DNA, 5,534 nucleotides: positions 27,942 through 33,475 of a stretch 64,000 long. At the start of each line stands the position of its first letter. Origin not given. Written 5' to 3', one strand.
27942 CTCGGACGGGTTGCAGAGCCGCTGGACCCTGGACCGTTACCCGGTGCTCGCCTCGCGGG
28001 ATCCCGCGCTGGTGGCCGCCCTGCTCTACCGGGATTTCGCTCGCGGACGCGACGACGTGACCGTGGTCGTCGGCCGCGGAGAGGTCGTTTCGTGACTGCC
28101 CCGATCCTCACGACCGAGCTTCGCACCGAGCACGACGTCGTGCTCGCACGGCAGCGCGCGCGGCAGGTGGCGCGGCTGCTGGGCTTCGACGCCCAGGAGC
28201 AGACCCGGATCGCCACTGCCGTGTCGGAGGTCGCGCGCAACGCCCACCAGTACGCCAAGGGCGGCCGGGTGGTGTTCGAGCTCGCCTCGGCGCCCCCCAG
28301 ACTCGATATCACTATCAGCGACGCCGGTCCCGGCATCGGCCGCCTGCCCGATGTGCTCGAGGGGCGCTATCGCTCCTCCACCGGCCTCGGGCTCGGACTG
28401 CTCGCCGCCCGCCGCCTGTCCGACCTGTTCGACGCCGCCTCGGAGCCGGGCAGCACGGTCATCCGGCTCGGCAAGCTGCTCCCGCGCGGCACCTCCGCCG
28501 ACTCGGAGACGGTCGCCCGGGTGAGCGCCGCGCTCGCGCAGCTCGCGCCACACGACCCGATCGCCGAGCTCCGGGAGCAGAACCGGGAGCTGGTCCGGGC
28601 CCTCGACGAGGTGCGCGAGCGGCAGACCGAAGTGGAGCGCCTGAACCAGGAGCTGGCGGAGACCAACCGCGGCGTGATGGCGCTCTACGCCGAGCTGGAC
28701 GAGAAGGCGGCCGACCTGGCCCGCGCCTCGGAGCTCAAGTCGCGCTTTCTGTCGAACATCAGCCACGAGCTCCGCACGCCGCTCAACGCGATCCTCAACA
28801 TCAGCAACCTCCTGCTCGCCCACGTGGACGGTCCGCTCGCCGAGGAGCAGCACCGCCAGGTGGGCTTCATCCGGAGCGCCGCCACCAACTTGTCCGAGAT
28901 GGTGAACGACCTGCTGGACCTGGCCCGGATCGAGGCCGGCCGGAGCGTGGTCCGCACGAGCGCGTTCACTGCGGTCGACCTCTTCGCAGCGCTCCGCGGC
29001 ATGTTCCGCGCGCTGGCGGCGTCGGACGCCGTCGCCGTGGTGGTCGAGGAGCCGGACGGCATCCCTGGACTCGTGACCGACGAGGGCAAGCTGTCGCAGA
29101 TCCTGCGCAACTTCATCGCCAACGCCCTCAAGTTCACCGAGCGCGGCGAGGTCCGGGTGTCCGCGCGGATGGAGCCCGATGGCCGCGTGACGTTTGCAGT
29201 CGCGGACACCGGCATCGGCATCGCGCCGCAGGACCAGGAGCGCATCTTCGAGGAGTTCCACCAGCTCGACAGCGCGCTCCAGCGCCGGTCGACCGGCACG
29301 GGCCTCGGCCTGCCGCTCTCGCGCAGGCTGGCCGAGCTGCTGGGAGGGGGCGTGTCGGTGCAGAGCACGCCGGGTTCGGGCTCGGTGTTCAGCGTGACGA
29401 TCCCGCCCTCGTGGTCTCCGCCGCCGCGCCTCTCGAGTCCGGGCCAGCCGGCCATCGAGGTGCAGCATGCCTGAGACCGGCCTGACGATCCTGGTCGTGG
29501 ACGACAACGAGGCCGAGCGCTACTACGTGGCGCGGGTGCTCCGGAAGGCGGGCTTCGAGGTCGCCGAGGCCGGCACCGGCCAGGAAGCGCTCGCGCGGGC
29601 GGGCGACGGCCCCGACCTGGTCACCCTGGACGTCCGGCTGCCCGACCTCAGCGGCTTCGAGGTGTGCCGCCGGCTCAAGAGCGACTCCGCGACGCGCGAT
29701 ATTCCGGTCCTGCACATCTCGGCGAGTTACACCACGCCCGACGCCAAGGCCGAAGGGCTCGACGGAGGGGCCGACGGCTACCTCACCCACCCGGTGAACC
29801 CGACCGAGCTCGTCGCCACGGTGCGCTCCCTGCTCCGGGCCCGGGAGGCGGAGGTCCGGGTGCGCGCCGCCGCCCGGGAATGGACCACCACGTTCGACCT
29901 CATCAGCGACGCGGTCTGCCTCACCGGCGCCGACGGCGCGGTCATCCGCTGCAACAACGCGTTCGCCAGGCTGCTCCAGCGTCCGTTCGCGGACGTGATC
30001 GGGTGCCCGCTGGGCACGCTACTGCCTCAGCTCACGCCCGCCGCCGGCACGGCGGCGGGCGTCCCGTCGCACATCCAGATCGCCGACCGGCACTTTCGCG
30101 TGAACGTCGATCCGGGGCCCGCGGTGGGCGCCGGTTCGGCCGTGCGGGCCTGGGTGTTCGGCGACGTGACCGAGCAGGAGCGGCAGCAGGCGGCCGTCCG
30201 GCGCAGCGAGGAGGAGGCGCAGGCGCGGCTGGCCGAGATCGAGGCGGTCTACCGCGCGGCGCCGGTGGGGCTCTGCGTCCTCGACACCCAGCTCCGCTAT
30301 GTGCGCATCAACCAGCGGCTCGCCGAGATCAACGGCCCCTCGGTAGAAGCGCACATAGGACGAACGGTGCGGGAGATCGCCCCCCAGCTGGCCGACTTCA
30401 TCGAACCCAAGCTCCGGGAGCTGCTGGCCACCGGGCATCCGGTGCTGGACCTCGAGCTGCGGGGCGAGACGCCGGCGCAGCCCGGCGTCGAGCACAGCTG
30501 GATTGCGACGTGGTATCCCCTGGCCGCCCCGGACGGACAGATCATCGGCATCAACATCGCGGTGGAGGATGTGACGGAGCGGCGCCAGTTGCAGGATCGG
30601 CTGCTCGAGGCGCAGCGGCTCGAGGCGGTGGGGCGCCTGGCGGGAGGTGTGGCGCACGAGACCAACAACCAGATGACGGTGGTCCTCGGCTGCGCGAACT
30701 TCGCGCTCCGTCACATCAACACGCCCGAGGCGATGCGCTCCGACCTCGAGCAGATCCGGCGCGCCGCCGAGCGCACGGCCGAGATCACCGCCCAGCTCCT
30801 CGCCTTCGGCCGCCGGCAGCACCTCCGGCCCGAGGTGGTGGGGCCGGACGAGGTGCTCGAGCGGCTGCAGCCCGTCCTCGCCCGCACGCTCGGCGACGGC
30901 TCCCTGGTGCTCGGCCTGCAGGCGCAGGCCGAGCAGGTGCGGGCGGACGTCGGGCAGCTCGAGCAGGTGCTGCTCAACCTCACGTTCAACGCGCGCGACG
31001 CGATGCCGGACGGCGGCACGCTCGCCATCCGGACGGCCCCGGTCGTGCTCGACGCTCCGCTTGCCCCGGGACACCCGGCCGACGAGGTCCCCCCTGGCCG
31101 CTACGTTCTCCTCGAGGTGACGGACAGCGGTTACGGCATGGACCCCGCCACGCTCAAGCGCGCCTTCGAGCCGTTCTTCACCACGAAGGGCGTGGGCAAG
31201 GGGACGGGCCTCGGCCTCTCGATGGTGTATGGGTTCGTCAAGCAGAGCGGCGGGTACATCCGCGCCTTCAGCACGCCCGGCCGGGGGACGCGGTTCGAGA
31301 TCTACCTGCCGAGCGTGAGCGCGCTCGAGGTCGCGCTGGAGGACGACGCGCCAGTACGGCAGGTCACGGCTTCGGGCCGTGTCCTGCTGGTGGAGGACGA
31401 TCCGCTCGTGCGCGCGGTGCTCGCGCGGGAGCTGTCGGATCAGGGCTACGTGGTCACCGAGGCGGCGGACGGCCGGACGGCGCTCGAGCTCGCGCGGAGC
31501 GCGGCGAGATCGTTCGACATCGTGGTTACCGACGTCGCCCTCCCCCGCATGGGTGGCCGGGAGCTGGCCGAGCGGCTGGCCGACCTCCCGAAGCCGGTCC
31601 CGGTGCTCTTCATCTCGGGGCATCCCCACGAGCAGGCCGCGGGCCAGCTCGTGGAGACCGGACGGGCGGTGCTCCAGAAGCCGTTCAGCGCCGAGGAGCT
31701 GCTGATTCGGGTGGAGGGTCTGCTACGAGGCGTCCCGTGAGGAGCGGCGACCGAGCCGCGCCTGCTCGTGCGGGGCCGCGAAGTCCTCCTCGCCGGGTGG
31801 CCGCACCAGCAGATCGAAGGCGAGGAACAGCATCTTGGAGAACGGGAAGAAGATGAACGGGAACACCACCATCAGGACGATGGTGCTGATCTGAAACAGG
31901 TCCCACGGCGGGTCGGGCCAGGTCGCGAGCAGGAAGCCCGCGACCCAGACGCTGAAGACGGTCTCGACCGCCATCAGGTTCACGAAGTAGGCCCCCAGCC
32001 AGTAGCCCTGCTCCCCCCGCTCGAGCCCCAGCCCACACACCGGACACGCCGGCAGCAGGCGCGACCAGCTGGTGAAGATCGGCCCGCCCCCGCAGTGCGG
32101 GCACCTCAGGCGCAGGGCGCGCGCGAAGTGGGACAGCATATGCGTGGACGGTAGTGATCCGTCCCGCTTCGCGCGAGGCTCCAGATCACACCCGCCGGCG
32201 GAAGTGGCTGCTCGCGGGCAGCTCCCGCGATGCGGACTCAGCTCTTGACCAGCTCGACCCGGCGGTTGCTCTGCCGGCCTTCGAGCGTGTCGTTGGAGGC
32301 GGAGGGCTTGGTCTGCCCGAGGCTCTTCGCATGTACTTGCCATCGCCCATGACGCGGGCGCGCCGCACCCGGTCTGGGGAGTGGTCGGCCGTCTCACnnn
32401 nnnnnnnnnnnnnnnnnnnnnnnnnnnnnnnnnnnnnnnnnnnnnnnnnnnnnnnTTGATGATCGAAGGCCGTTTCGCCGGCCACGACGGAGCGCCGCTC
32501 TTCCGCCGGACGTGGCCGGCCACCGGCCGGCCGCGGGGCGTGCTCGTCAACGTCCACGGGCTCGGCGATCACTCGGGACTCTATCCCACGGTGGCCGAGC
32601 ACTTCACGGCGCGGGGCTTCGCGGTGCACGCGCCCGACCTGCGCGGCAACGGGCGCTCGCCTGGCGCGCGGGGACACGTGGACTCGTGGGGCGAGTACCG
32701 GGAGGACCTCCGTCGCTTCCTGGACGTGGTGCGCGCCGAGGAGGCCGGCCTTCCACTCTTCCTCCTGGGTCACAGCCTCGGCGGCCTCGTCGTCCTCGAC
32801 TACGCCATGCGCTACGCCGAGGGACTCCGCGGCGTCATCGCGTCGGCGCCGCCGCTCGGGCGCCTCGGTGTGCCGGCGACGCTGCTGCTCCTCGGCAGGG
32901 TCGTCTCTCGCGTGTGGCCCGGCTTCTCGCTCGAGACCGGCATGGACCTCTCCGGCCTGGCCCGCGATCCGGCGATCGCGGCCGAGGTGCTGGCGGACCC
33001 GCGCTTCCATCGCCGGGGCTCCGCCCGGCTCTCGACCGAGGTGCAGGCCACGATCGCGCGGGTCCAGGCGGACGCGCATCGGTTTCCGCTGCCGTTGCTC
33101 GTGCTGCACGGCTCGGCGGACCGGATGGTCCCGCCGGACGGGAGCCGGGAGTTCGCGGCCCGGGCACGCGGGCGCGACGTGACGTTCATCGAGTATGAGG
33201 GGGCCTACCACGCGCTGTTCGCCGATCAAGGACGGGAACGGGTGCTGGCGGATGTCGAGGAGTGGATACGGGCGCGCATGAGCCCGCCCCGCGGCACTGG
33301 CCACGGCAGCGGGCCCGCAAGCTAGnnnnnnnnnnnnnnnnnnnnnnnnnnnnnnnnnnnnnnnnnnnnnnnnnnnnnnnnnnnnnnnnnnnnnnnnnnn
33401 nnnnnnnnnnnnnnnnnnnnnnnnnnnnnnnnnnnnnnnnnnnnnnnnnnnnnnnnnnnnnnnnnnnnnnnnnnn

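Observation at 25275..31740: Stressosome-type RsbR-RsbS-RsbT operon with three tandem RsbT-like domains feeding a PP2C phosphatase and a two-kinase relay instead of a sigma factor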

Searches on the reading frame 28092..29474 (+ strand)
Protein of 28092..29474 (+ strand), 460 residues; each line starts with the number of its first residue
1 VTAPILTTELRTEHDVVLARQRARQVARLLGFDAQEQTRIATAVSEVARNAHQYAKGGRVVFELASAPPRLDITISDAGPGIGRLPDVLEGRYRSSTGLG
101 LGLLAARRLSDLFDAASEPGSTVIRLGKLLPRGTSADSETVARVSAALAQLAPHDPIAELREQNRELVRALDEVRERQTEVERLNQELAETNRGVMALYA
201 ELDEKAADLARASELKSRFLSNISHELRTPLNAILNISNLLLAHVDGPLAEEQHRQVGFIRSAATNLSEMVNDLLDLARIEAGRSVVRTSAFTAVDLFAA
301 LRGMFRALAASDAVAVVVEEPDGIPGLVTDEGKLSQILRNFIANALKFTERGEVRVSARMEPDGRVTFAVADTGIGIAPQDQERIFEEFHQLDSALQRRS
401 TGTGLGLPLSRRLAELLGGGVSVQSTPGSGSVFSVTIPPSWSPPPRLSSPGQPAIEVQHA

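Call 4: search_protein_families(library=pfam, proteins=[window:28092-29474:+], max_evalue=0.01)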
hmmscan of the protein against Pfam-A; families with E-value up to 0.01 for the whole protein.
window:28092-29474:+ (460 aa): 3 families
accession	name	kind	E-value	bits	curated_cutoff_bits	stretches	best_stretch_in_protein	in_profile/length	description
PF02518.31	HATPase_c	-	1.4e-38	132.2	26.4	2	330-439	2-109/111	Histidine kinase-, DNA gyrase B-, and HSP90-like ATPase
PF00512.31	HisKA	-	2e-18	66.6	26.9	1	216-283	2-66/66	His Kinase A (phospho-acceptor) domain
PF13581.12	HATPase_c_2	-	3.3e-15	56.7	27.4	1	15-127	7-126/127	Histidine kinase-like ATPase domain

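Call 5: search_protein_families(library=ncbifam, proteins=[window:28092-29474:+], max_evalue=0.01)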
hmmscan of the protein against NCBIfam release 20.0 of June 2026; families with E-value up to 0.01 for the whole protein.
window:28092-29474:+ (460 aa): 87 families (the best 25 are shown)
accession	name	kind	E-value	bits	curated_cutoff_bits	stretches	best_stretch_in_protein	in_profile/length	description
TIGR02956.1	TMAO_torS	equivalog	5.4e-65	220.1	676.5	1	158-438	405-681/967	TMAO reductase system sensor histidine kinase/response regulator TorS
NF008302.0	PRK11091.1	equivalog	9.3e-55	186.1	838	1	205-438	272-504/779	aerobic respiration two-component sensor histidine kinase ArcB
NF046044.1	PnpS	equivalog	7.7e-53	179.9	400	1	209-438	163-390/390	two-component system histidine kinase PnpS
NF038297.2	hybrid_HK_HrmK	equivalog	3.1e-51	174.8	725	1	199-438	218-456/607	hybrid histidine kinase/response regulator HrmK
NF041947.1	LuxQ_Vibrio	equivalog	7e-51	173.1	1200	1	212-438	468-695/843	quorum-sensing autoinducer 2 sensor kinase/phosphatase LuxQ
NF041832.1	near_NosP_CTERM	subfamily_domain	6.3e-50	170.3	400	1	212-440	3-226/370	NahK/ErcS family hybrid sensor histidine kinase/response regulator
NF008318.0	PRK11107.1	equivalog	2e-49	168.5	890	1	176-440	253-519/920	two-component sensor histidine kinase BarA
NF011874.0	PRK15347.1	equivalog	2.6e-49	168.1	852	1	200-441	382-616/921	two component system sensor kinase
TIGR02966.1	phoR_proteo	equivalog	9.1e-47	159.7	334.2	1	207-437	105-333/333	phosphate regulon sensor histidine kinase PhoR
NF040691.1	MtrAB_MtrB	equivalog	2.2e-46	158.9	450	1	185-439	240-492/507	MtrAB system histidine kinase MtrB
NF050805.1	CellDivHKDivJCaul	equivalog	9.4e-44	149.5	1000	1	201-438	283-519/531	cell cycle sensor histidine kinase DivJ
NF033092.0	HK_WalK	equivalog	4.8e-43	147.6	725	1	211-438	367-593/594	cell wall metabolism sensor histidine kinase WalK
NF008099.0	PRK10841.1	equivalog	2.3e-42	144.8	920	1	202-438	456-689/949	two-component system sensor histidine kinase RcsC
NF045901.1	HisKinLetSLeg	equivalog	7e-42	143.4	1650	1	156-437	239-516/906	two-component system sensor histidine kinase LetS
NF047465.1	hybrid_HK_LvrA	exception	1.4e-41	142.4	1200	1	171-438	164-421/819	hybrid histidine kinase/response regulator LvrA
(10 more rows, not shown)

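Call 64: predict_structure(alignment_id=A3)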
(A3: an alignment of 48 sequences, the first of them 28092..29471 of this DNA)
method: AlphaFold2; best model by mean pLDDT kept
length: 460 residues; sequences in the alignment: 48
mean_pLDDT: 80.7   pTM: 0.46
mean pLDDT of the five models: 80.7, 76.2, 74.9, 73.8, 73.5
residues with pLDDT >= 90: 214; 70-90: 146; 50-70: 48; < 50: 52
segments of 3 or more residues with pLDDT < 50: 389-416, 441-460
pLDDT, mean of each block of 10 residues (from residue 1): 94 95 97 96 97 96 97 97 93 86 96 97 98 96 96 78 87 94 94 91 88 83 87 95 95 96 91 78 67 85 72 74 80 79 75 83 81 59 50 40 39 50 57 67 37 31
secondary structure, 60 per line:
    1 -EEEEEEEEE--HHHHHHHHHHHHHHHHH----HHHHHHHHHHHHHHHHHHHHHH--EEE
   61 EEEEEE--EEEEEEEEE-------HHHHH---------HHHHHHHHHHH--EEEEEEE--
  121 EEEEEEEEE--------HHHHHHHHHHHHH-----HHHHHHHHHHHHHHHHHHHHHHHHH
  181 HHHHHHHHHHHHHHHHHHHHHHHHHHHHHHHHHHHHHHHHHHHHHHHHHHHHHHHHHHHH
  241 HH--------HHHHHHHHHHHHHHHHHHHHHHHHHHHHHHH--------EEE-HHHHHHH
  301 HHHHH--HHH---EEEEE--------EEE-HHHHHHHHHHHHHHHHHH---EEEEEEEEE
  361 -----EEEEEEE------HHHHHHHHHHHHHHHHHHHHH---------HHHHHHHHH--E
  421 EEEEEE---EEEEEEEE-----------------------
elements in order: E2-10 H13-29 H34-55 E58-66 E69-77 H85-89 H99-109 E112-118 E121-129 H138-150 H156-242 H251-281 E290-292 H294-305 E314-318 E327-329 H331-348 E352-360 E366-372 H379-399 H409-417 E420-426 E430-437

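Call 78: fold_search(model_id=the predicted structure, library=pdb)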
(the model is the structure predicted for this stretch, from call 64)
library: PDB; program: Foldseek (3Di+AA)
matches with E <= 10: 557; with E <= 0.001: 231
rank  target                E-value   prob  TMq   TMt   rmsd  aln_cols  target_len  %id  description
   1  7z8n_A                6.4e-17  1.00  0.47  0.70   6.1       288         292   34  GacS histidine kinase from Pseudomonas aeruginosa (released 2022-07-13)
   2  6dk7_B                2.5e-13  1.00  0.38  0.74   6.1       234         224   29  RetS histidine kinase region with cobalt (released 2019-03-20)
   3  6dk7_H                3.8e-13  1.00  0.38  0.72   6.3       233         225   28  RetS histidine kinase region with cobalt (released 2019-03-20)
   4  7n0e_B                9.0e-13  1.00  0.36  0.79   4.3       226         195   28  Co-complex of the histidine kinase region of RetS and the dimerization and histidine phosphotransfer domain of GacS (released 2022-03-09)
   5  6dk7_F                3.1e-12  1.00  0.38  0.73   6.2       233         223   28  RetS histidine kinase region with cobalt (released 2019-03-20)
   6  4q20_B                4.1e-12  1.00  0.35  0.65   7.2       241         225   32  Crystal structure of a C-terminal part of tyrosine kinase (DivL) from Caulobacter crescentus CB15 at 2.50 A resolution (released 2014-04-23)
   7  4jav_B                4.1e-12  1.00  0.35  0.59   8.0       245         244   31  Structural basis of a rationally rewired protein-protein interface (HK853wt and RR468mutant V13P, L14I, I17M and N21V) (released 2013-09-04)
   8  6rgy_B                5.6e-12  1.00  0.34  0.61   8.2       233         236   31  Revisiting pH-gated conformational switch. Complex HK853-RR468 pH 7.5 (released 2020-02-19)
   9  4jas_A                6.2e-12  1.00  0.34  0.61   8.4       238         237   32  Structural basis of a rationally rewired protein-protein interface (HK853mutant A268V, A271G, T275M, V294T and D297E a (released 2013-09-04)
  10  6rh0_B                6.6e-12  1.00  0.34  0.60   8.2       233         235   33  Revisiting pH-gated conformational switch. Complex HK853-RR468 pH 5.5 (released 2020-02-19)
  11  4jau                  8.6e-12  1.00  0.32  0.59   8.2       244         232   28  Structural basis of a rationally rewired protein-protein interface (HK853mutant A268V, A271G, T275M, V294T and D297E) (released 2013-09-04)
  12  9jfj_B                9.1e-12  1.00  0.28  0.52  19.1       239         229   25  Crystal structure of the cytoplasmic domain of ZraS in ADP-bound form (released 2025-03-26)
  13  6dk8_F                9.6e-12  1.00  0.38  0.72   6.4       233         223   28  RetS kinase region without cobalt (released 2019-03-20)
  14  6rh7_B                9.6e-12  1.00  0.34  0.61   8.2       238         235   32  Revisiting pH-gated conformational switch. Complex HK853 mutant H260A -RR468 mutant D53A pH 7.5 (released 2020-02-19)
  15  4q20_A                1.0e-11  1.00  0.33  0.59   7.3       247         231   31  Crystal structure of a C-terminal part of tyrosine kinase (DivL) from Caulobacter crescentus CB15 at 2.50 A resolution (released 2014-04-23)
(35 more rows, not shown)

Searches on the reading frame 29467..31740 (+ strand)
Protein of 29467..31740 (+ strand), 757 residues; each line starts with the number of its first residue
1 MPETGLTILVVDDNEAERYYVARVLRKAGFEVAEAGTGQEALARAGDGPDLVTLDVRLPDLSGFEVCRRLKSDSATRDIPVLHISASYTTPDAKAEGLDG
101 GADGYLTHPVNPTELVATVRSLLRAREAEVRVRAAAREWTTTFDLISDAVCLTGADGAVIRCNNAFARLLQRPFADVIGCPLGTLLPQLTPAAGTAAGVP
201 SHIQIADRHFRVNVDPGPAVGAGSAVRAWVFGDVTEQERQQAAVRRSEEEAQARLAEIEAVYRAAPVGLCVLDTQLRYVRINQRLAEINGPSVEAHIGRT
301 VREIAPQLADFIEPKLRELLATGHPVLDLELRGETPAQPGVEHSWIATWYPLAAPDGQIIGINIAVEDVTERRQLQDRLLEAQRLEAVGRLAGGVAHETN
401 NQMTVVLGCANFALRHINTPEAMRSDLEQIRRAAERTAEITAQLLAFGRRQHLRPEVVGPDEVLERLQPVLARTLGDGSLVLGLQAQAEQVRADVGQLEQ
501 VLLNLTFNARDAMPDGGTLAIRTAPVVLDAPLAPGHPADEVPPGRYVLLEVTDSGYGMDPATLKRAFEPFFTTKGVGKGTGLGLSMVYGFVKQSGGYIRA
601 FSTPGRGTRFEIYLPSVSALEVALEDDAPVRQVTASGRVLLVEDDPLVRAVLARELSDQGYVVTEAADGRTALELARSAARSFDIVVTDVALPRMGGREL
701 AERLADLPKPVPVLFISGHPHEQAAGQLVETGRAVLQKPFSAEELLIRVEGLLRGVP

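Call 4: search_protein_families(library=pfam, proteins=[window:29467-31740:+], max_evalue=0.01)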
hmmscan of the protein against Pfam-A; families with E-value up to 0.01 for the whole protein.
window:29467-31740:+ (757 aa): 9 families
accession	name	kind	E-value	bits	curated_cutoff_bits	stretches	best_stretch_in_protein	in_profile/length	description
PF00072.30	Response_reg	-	1.7e-46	157.4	30.2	2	639-749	1-110/111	Response regulator receiver domain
PF08448.16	PAS_4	-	9.5e-28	97.1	23.1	2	264-374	3-110/110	PAS fold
PF02518.31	HATPase_c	-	1.7e-19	70.8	26.4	1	494-616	2-109/111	Histidine kinase-, DNA gyrase B-, and HSP90-like ATPase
PF13188.13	PAS_8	-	5.6e-11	42.4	21.8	2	141-193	5-54/65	PAS domain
PF00989.32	PAS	-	1.4e-07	32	22.6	0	143-191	7-55/113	PAS fold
PF13426.13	PAS_9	-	1.7e-07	31.9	27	1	147-186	1-40/103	PAS domain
PF00512.31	HisKA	-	2.5e-06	27.9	26.9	1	389-452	3-65/66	His Kinase A (phospho-acceptor) domain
PF12860.13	PAS_7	-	4.3e-05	24.1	27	0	144-189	2-48/115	PAS fold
PF13596.12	PAS_10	-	0.0024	18.9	22.1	1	259-370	2-106/106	PAS domain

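Call 5: search_protein_families(library=ncbifam, proteins=[window:29467-31740:+], max_evalue=0.01)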
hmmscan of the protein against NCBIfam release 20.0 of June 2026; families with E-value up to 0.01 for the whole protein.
window:29467-31740:+ (757 aa): 149 families (the best 25 are shown)
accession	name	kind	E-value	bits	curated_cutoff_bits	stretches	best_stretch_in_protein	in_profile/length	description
NF046020.1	HisKinCckABruc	equivalog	3.7e-115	385.7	1000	2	363-753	455-867/868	cell cycle histidine kinase CckA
NF046026.1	HisKinCckACaul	equivalog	2.8e-93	313.3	1000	2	135-751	61-674/678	cell cycle histidine kinase CckA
NF010076.0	PRK13557.1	subfamily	1.9e-87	294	631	1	367-755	142-535/540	histidine kinase famiy protein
NF010411.0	PRK13837.1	equivalog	3.7e-76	256.8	647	1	369-750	431-809/828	two-component system VirA-like sensor kinase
NF052574.1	HisKinEspCMyxo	equivalog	6e-59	200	1200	2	242-753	270-783/785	serine histidine kinase EspC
NF052573.1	HisKinEspAMyxo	equivalog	1.4e-55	188.7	1400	1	350-745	346-742/755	serine histidine kinase EspA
NF008468.0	PRK11360.1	equivalog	3e-53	181.1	646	1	266-617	278-609/616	two-component system sensor histidine kinase AtoS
TIGR02956.1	TMAO_torS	equivalog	3.3e-43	147.9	676.5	2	482-751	563-818/967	TMAO reductase system sensor histidine kinase/response regulator TorS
TIGR02154.1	PhoB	equivalog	4.4e-43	147.2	296.2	2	7-128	4-125/226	phosphate regulon transcriptional regulator PhoB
NF007135.0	PRK09581.1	equivalog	1.9e-39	135.8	474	2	7-137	4-136/457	PleD family two-component system response regulator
NF008296.0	PRK11083.1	equivalog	1.4e-38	132.6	273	2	7-150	5-143/228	two-component system response regulator CreB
NF041733.1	resp_reg_CseB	equivalog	3.8e-38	131.1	350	2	7-136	2-128/228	two-component system response regulator CseB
NF008302.0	PRK11091.1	equivalog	2.6e-37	128.4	838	2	354-706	251-593/779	aerobic respiration two-component sensor histidine kinase ArcB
NF041866.1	EpsW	equivalog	6.7e-37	126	200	2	6-127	6-129/131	exopolysaccharide biosynthesis response regulator EpsW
NF011874.0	PRK15347.1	equivalog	7.7e-37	126.8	852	3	6-118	691-805/921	two component system sensor kinase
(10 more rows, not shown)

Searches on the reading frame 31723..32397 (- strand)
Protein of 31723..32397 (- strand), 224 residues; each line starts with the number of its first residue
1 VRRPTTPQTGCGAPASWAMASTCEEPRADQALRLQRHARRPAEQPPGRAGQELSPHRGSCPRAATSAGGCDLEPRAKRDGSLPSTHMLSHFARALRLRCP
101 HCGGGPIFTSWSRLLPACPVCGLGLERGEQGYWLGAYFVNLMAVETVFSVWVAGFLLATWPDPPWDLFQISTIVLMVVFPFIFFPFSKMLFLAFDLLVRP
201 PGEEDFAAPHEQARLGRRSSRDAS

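Call 39: search_protein_families(library=pfam, proteins=[window:31723-32397:-], max_evalue=0.001)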
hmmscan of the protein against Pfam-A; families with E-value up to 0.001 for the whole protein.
window:31723-32397:- (224 aa): 1 family
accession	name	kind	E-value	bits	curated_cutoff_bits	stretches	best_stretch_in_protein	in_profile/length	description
PF06170.17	DUF983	-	1.2e-06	29.2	22.6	1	108-194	1-83/85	Protein of unknown function (DUF983)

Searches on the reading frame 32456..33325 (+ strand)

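Call 39: search_protein_families(library=pfam, proteins=[window:32456-33325:+], max_evalue=0.001)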
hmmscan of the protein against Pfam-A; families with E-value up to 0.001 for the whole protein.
window:32456-33325:+ (289 aa): 6 families
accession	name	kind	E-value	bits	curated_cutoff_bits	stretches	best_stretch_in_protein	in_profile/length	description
PF12146.15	Hydrolase_4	-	1.2e-65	221.6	27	1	25-258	2-238/239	Serine aminopeptidase, S33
PF00561.26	Abhydrolase_1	-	1.2e-22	81.2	25.8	1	29-132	2-102/245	alpha/beta hydrolase fold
PF12697.13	Abhydrolase_6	-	3.1e-19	71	26.3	1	33-264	4-215/217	Alpha/beta hydrolase family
PF00326.27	Peptidase_S9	-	5.2e-06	26.5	22.6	0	206-273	139-208/213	Prolyl oligopeptidase family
PF01738.24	DLH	-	0.00034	20.7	21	0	204-260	136-194/217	Dienelactone hydrolase family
PF12695.13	Abhydrolase_5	-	0.00078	19.7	27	0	208-262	97-150/164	Alpha/beta hydrolase family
